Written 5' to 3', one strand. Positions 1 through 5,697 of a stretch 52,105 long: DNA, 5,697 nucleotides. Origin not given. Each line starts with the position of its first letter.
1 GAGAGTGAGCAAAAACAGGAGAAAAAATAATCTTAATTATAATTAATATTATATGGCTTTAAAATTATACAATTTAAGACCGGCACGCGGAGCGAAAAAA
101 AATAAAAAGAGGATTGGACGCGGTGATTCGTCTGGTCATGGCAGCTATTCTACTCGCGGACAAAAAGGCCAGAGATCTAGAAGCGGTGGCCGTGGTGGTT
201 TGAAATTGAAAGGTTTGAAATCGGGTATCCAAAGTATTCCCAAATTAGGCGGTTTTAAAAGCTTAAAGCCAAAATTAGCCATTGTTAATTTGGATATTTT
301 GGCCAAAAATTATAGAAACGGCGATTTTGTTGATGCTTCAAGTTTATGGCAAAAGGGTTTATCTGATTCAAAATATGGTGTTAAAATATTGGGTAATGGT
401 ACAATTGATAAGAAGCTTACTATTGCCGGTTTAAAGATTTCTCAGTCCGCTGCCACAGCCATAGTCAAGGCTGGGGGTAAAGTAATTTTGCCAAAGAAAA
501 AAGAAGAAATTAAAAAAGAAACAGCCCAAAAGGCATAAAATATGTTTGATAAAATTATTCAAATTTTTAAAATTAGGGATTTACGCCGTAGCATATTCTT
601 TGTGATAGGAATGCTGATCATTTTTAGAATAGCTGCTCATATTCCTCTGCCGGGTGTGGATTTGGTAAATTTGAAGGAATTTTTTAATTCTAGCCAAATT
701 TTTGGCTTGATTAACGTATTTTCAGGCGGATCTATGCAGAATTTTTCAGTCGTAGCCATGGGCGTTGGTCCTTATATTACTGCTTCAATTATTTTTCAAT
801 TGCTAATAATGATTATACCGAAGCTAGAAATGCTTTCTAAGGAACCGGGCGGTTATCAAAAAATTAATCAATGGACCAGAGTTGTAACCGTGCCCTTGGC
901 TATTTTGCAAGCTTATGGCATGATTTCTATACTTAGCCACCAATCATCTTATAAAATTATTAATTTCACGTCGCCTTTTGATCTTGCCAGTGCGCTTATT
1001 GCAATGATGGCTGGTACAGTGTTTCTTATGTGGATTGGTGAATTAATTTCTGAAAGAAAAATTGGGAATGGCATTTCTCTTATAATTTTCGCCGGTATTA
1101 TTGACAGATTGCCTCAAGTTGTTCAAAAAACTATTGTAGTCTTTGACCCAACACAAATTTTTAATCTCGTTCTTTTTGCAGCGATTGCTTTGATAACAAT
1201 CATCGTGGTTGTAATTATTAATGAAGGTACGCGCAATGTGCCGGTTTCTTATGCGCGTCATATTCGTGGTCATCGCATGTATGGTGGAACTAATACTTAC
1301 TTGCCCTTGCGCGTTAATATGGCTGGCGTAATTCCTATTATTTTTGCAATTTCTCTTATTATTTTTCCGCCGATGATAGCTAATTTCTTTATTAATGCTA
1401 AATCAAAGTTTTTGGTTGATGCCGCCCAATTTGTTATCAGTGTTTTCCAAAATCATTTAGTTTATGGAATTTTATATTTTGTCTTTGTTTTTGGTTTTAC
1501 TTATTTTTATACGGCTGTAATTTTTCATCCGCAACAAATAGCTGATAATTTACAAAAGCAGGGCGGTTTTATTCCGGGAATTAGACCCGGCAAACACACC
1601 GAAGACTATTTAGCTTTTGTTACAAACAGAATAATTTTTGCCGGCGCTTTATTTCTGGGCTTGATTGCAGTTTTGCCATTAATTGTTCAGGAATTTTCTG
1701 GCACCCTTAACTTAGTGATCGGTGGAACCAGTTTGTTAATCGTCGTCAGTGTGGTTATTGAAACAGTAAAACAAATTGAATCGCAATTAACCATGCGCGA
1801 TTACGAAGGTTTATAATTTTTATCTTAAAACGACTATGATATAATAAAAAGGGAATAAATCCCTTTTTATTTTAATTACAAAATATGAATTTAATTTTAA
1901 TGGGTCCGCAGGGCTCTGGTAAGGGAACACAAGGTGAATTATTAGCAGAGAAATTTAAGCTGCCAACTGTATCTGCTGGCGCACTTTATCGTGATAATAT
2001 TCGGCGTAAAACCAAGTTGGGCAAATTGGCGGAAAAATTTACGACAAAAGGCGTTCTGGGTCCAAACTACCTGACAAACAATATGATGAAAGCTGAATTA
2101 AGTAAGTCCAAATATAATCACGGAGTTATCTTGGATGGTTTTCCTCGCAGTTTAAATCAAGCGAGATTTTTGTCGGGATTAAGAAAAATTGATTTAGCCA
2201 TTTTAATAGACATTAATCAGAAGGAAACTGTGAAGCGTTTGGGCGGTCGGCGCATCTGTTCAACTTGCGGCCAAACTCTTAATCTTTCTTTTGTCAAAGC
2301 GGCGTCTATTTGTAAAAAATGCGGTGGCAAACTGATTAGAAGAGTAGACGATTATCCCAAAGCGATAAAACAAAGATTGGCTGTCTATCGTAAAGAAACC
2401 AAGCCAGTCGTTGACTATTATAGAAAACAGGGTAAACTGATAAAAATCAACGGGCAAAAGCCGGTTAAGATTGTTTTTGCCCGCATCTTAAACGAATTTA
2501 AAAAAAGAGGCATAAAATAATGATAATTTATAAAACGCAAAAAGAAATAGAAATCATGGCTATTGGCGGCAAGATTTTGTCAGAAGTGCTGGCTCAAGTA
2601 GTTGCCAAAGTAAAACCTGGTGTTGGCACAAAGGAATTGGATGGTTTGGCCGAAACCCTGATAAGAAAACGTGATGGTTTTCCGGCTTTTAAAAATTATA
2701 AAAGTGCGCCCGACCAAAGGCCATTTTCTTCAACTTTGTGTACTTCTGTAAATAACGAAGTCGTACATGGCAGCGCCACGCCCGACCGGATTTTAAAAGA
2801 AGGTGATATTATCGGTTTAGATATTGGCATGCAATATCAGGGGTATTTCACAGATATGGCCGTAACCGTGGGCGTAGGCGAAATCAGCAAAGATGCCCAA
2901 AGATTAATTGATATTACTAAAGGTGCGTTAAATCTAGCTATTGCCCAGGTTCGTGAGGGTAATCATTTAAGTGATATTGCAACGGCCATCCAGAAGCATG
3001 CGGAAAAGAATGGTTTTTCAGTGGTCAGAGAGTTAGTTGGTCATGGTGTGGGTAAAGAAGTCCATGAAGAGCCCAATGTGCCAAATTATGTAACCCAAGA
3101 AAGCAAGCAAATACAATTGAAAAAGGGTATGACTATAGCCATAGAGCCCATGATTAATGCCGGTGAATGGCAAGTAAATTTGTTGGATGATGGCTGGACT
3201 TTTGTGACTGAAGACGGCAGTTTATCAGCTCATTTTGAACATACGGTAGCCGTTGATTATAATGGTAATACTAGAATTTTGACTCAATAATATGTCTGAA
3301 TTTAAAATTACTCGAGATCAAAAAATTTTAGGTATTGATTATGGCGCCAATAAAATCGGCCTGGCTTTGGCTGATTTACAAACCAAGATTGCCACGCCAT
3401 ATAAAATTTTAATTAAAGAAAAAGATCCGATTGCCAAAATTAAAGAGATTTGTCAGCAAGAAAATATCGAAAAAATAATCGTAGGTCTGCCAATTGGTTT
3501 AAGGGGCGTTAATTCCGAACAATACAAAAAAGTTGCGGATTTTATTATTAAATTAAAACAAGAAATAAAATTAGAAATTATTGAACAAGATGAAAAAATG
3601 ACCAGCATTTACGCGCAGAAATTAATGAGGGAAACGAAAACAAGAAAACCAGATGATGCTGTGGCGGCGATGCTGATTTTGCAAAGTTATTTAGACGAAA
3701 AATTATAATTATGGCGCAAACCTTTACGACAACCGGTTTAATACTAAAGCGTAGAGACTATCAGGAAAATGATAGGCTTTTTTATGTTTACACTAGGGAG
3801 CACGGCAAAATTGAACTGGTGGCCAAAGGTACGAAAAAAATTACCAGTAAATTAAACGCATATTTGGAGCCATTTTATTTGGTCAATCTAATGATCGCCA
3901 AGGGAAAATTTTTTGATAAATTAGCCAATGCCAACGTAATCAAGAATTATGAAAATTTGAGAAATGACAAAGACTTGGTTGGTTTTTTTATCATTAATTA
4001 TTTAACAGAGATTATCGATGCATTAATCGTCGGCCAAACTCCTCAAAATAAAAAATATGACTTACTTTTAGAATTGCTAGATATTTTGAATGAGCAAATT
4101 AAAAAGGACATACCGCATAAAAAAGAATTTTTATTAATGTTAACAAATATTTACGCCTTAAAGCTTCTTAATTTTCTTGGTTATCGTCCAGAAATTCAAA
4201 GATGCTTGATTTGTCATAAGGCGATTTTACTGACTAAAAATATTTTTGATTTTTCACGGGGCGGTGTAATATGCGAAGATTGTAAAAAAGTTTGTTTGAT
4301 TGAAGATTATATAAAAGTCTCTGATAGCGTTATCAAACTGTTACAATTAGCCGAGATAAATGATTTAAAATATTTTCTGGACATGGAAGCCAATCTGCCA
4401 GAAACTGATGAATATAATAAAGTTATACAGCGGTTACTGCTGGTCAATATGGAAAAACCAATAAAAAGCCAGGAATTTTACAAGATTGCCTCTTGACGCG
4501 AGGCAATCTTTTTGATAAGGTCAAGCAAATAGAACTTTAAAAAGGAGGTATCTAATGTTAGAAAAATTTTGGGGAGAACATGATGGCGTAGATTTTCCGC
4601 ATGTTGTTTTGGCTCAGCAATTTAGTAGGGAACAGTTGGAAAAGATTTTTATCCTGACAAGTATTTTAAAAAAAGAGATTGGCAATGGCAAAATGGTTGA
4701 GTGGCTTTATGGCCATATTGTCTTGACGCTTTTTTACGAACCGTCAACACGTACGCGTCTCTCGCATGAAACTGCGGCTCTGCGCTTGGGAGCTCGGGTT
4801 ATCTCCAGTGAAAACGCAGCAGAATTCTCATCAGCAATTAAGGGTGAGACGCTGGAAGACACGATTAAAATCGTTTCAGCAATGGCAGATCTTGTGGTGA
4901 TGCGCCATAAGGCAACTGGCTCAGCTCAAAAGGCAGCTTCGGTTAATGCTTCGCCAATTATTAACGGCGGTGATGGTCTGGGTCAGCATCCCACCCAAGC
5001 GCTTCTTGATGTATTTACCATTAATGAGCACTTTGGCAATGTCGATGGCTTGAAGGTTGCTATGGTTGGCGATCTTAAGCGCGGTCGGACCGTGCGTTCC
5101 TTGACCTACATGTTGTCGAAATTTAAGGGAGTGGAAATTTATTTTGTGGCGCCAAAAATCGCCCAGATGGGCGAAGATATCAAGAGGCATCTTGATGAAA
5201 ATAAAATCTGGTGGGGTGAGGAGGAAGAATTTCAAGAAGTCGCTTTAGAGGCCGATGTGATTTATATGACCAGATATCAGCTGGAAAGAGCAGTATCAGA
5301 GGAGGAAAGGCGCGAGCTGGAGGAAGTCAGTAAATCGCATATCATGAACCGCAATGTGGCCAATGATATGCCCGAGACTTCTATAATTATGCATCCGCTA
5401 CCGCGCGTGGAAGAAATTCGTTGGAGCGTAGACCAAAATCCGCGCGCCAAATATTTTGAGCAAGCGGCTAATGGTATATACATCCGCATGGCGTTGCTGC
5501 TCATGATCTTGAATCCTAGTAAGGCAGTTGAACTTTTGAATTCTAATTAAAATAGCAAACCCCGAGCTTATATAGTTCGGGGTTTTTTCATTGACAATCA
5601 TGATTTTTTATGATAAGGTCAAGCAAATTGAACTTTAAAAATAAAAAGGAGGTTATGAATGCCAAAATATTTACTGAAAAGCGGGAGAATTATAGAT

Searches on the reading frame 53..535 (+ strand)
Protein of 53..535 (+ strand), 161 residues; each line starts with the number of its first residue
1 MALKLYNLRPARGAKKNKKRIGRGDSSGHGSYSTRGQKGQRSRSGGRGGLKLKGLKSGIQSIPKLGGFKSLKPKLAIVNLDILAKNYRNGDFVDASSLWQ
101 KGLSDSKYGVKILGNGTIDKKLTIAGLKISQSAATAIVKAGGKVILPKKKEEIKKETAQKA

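Call 34: search_protein_families(library=pfam, proteins=[window:53-535:+], max_evalue=0.001)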
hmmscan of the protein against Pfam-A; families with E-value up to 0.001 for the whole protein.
window:53-535:+ (161 aa): 1 family
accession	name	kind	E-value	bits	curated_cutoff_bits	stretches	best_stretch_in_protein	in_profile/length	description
PF00828.25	Ribosomal_L27A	-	2.5e-14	53.9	21.5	1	77-145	1-72/72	Ribosomal proteins 50S-L15, 50S-L18e, 60S-L27A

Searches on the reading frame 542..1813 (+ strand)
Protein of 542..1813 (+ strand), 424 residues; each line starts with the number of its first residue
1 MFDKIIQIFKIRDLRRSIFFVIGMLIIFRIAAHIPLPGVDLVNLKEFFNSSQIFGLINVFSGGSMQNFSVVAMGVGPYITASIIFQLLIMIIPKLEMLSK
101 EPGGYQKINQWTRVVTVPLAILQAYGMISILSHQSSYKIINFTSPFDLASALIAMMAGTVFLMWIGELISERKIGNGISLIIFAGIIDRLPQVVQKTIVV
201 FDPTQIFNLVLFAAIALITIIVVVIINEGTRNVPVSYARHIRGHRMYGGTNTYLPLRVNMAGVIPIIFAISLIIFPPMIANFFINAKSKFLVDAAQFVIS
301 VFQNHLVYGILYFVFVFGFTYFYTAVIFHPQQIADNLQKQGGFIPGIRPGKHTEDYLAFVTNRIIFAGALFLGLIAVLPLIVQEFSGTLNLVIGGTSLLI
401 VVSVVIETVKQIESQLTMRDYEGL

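Call 34: search_protein_families(library=pfam, proteins=[window:542-1813:+], max_evalue=0.001)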
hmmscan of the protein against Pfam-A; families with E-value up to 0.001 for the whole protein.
window:542-1813:+ (424 aa): 1 family
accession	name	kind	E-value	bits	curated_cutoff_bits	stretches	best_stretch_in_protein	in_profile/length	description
PF00344.25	SecY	-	1.4e-99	333.8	32.2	1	69-409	1-306/306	SecY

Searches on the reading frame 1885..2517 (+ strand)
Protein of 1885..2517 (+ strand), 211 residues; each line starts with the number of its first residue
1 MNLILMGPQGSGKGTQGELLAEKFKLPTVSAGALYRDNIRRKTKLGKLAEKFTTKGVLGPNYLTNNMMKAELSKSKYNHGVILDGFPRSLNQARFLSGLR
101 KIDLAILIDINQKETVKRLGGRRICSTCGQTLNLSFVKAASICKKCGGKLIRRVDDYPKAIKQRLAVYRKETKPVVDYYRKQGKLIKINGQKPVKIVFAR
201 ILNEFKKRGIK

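Call 34: search_protein_families(library=pfam, proteins=[window:1885-2517:+], max_evalue=0.001)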
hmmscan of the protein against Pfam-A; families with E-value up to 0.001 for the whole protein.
window:1885-2517:+ (211 aa): 5 families
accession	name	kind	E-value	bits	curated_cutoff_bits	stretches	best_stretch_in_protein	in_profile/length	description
PF00406.28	ADK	-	5.6e-37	127.6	26.8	1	5-183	1-150/151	Adenylate kinase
PF13207.12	AAA_17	-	8.4e-18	65.4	27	1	6-122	1-122/136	AAA domain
PF05191.20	ADK_lid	-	4.5e-08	33.3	26.6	1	122-155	1-36/36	Adenylate kinase, active site lid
PF13238.12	AAA_18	-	0.00068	20.5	29.4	0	4-123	2-112/128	AAA domain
PF02224.24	Cytidylate_kin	-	0.00068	19.8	26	0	7-36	5-34/211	Cytidylate kinase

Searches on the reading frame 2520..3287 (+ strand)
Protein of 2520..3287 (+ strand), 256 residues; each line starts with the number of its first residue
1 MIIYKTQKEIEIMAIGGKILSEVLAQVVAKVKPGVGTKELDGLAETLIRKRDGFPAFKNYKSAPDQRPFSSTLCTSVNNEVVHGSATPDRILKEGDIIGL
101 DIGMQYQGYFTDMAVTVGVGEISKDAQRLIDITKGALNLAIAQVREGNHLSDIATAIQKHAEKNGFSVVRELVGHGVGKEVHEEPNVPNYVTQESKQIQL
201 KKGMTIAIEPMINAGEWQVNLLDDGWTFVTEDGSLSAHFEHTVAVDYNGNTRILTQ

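Call 34: search_protein_families(library=pfam, proteins=[window:2520-3287:+], max_evalue=0.001)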
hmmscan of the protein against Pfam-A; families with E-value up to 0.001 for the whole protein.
window:2520-3287:+ (256 aa): 1 family
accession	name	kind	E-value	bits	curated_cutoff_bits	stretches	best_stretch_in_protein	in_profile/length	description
PF00557.29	Peptidase_M24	-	5.6e-49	167.2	23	1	12-245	2-206/208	Metallopeptidase family M24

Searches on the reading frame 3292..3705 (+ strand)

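Call 34: search_protein_families(library=pfam, proteins=[window:3292-3705:+], max_evalue=0.001)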
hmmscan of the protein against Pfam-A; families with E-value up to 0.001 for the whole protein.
window:3292-3705:+ (138 aa): 1 family
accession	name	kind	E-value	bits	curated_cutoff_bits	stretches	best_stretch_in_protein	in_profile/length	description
PF03652.20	RuvX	-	1.3e-33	116.6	29.2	1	11-135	2-133/134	Holliday junction resolvase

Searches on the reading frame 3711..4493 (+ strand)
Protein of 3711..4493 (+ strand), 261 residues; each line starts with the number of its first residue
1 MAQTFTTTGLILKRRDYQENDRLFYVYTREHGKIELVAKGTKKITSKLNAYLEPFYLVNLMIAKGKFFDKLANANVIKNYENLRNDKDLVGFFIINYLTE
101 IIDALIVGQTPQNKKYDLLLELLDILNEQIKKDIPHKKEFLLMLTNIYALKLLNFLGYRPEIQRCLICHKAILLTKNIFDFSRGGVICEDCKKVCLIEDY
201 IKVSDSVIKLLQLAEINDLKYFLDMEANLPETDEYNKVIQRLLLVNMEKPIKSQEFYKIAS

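Call 34: search_protein_families(library=pfam, proteins=[window:3711-4493:+], max_evalue=0.001)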
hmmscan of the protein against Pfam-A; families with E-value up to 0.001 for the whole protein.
window:3711-4493:+ (261 aa): 2 families
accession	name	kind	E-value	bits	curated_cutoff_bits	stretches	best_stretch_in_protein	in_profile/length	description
PF11967.14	RecO_N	-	2.5e-19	69.5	27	1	1-80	1-80/80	Recombination protein O N terminal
PF02565.21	RecO_C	-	1.3e-17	64.4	22.1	1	88-254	3-156/157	Recombination protein O C terminal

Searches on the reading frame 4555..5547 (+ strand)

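Call 34: search_protein_families(library=pfam, proteins=[window:4555-5547:+], max_evalue=0.001)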
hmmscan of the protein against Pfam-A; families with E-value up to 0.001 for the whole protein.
window:4555-5547:+ (331 aa): 2 families
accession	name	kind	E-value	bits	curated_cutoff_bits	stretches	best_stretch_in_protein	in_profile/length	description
PF02729.26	OTCace_N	-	8.6e-41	139.9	29.9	1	16-158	2-148/148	Aspartate/ornithine carbamoyltransferase, carbamoyl-P binding domain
PF00185.30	OTCace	-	5.6e-29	101.6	29.4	1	164-317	1-156/157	Aspartate/ornithine carbamoyltransferase, Asp/Orn binding domain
